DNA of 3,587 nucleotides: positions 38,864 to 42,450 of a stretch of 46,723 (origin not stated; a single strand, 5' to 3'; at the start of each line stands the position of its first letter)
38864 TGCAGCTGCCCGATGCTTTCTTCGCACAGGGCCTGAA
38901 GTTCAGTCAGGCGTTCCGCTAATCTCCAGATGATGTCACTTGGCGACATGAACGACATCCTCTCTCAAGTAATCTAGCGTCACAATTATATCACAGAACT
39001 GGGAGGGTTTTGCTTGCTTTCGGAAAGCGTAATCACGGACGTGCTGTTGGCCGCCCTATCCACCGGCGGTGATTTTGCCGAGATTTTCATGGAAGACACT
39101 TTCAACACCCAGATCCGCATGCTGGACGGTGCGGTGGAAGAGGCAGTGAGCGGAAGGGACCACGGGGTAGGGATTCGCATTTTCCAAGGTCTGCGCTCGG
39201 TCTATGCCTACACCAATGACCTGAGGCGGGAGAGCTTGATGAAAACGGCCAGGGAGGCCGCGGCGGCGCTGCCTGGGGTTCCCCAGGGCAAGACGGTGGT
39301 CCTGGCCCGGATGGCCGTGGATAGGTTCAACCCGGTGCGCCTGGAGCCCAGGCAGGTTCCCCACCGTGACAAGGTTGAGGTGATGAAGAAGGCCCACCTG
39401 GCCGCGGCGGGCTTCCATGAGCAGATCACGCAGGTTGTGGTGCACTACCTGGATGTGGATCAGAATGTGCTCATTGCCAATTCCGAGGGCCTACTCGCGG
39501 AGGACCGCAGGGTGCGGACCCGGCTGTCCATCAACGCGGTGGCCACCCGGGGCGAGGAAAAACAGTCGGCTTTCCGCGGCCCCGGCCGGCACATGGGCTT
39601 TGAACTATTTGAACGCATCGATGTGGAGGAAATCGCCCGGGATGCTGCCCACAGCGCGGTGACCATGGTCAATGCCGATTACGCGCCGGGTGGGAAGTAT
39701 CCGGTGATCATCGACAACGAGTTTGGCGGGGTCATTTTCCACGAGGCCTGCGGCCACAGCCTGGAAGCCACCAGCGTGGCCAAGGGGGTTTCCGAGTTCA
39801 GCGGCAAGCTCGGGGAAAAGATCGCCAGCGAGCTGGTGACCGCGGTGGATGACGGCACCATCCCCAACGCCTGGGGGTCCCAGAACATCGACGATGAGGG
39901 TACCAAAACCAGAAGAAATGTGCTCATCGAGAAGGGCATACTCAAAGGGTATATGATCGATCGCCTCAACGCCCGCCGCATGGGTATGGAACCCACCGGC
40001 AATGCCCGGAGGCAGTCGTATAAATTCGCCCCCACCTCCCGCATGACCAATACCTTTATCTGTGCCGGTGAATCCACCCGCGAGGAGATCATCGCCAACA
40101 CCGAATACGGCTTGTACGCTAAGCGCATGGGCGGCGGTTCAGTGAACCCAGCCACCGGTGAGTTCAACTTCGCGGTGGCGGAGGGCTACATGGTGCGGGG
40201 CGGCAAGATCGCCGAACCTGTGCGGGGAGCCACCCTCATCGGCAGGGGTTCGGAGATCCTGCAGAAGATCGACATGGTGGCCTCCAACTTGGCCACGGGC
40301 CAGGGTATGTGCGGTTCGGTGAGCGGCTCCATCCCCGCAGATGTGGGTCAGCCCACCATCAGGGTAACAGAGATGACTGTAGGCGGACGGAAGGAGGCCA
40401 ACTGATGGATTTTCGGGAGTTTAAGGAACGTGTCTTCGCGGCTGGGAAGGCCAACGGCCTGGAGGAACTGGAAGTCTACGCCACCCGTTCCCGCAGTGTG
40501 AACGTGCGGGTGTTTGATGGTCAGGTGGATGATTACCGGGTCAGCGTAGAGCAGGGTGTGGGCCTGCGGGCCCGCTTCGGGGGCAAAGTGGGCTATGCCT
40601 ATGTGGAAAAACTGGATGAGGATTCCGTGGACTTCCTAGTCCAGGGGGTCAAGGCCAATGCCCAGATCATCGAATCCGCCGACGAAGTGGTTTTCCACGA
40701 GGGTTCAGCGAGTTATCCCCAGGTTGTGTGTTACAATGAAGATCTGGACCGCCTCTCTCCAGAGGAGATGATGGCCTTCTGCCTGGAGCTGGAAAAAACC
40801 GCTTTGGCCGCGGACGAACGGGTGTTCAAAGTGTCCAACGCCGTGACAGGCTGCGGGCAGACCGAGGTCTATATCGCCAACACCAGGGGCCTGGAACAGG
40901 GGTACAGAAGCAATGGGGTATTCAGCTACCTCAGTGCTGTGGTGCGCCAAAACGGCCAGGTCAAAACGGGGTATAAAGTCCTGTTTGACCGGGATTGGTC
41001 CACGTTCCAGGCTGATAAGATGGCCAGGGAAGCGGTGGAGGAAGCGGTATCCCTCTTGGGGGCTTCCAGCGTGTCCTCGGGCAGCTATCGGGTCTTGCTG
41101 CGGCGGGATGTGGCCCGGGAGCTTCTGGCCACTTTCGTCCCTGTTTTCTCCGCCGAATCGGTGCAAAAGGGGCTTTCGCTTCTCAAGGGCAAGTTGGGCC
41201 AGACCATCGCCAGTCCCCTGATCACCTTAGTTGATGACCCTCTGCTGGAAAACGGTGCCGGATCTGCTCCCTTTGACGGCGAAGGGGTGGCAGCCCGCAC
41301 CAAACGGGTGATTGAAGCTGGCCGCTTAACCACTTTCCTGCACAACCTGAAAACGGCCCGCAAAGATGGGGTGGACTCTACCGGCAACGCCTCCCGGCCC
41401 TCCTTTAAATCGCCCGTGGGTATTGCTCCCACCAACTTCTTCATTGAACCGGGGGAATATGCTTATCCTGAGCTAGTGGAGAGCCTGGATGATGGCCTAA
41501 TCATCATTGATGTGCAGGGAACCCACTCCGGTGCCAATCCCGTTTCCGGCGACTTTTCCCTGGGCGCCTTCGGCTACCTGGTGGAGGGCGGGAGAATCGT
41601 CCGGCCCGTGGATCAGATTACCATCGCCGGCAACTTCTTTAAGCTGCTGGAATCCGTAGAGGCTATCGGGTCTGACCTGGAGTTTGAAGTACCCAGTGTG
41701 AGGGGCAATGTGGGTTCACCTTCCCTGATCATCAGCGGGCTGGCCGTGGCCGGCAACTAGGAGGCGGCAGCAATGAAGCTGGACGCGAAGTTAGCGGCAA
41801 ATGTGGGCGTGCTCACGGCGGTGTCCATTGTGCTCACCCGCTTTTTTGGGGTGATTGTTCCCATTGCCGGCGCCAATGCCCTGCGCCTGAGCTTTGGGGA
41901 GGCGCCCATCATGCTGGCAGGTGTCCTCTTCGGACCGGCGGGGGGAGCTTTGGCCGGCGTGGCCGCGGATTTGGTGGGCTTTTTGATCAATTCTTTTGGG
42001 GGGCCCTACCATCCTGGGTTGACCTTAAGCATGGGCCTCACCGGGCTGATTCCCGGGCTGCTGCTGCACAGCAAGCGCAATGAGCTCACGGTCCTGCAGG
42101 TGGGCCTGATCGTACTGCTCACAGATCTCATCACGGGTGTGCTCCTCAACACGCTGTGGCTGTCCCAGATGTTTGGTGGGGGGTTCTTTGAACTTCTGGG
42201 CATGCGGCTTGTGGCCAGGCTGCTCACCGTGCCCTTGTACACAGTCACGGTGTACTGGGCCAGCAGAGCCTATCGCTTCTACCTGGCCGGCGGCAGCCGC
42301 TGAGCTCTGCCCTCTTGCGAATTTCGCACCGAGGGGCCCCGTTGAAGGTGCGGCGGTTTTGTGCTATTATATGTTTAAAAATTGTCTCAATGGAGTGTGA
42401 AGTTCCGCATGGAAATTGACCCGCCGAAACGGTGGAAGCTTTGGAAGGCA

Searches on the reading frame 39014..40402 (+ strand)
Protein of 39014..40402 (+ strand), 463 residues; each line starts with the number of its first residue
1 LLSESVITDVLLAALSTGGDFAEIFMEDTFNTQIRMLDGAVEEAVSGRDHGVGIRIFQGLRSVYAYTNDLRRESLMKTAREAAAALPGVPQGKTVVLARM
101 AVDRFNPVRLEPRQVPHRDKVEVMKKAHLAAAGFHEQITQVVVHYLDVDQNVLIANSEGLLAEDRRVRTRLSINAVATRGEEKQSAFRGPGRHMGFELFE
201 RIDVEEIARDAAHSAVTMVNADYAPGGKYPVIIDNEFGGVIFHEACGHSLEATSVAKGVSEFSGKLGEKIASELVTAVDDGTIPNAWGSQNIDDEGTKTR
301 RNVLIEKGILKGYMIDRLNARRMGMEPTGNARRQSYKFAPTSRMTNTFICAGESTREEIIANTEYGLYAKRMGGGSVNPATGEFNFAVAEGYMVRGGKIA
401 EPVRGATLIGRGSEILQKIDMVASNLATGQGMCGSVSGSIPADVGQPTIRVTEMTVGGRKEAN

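Call 16: search_protein_families(library=pfam, proteins=[window:39014-40402:+], max_evalue=0.001)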
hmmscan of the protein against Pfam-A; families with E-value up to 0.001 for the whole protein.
window:39014-40402:+ (463 aa): 3 families
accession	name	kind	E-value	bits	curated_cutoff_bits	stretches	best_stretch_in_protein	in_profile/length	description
PF19289.4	PmbA_TldD_3rd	-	3.6e-73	245.8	22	1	227-458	2-220/220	PmbA/TldA metallopeptidase C-terminal domain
PF19290.4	PmbA_TldD_2nd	-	4.7e-23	82.2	20.9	1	111-218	2-108/109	PmbA/TldA metallopeptidase central domain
PF01523.21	PmbA_TldD_1st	-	9.4e-17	61.4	20.9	1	22-85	1-64/65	PmbA/TldA metallopeptidase domain 1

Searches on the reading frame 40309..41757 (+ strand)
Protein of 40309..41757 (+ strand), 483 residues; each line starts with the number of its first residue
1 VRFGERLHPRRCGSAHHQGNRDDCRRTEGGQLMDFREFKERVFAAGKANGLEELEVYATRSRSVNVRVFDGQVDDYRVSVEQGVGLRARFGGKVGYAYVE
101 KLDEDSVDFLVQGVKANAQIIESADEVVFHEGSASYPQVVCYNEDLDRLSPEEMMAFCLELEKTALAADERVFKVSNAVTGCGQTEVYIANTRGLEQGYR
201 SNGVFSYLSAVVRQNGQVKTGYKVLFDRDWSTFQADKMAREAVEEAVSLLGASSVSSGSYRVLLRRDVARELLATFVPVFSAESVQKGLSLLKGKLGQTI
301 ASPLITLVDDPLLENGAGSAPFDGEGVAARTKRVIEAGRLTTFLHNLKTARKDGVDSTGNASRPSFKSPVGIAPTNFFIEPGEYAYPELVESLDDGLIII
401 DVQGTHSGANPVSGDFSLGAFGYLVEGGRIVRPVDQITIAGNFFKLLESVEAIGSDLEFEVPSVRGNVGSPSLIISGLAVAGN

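Call 16: search_protein_families(library=pfam, proteins=[window:40309-41757:+], max_evalue=0.001)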
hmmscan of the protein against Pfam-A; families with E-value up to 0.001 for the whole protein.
window:40309-41757:+ (483 aa): 3 families
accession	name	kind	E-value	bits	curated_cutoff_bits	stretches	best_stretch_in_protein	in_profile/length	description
PF19289.4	PmbA_TldD_3rd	-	3.5e-79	265.5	22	1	257-482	1-220/220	PmbA/TldA metallopeptidase C-terminal domain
PF19290.4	PmbA_TldD_2nd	-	2.9e-15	57.1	20.9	1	145-250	2-109/109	PmbA/TldA metallopeptidase central domain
PF01523.21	PmbA_TldD_1st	-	4e-13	49.7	20.9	1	55-118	2-65/65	PmbA/TldA metallopeptidase domain 1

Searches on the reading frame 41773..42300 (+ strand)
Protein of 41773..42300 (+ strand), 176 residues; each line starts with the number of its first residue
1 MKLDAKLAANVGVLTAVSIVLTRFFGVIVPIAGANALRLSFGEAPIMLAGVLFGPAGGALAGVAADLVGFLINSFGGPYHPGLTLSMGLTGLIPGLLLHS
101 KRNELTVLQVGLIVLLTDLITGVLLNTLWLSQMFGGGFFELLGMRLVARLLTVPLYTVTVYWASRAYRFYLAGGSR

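Call 16: search_protein_families(library=pfam, proteins=[window:41773-42300:+], max_evalue=0.001)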
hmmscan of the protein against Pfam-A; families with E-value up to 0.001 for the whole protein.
window:41773-42300:+ (176 aa): 2 families
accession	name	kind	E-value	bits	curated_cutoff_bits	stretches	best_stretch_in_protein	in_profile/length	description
PF07155.17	ECF-ribofla_trS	-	4.2e-15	56.6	26.7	1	5-127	4-126/172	ECF-type riboflavin transporter, S component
PF12822.12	ECF_trnsprt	-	5.4e-11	43.2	30.7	1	11-160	6-165/169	ECF transporter, substrate-specific component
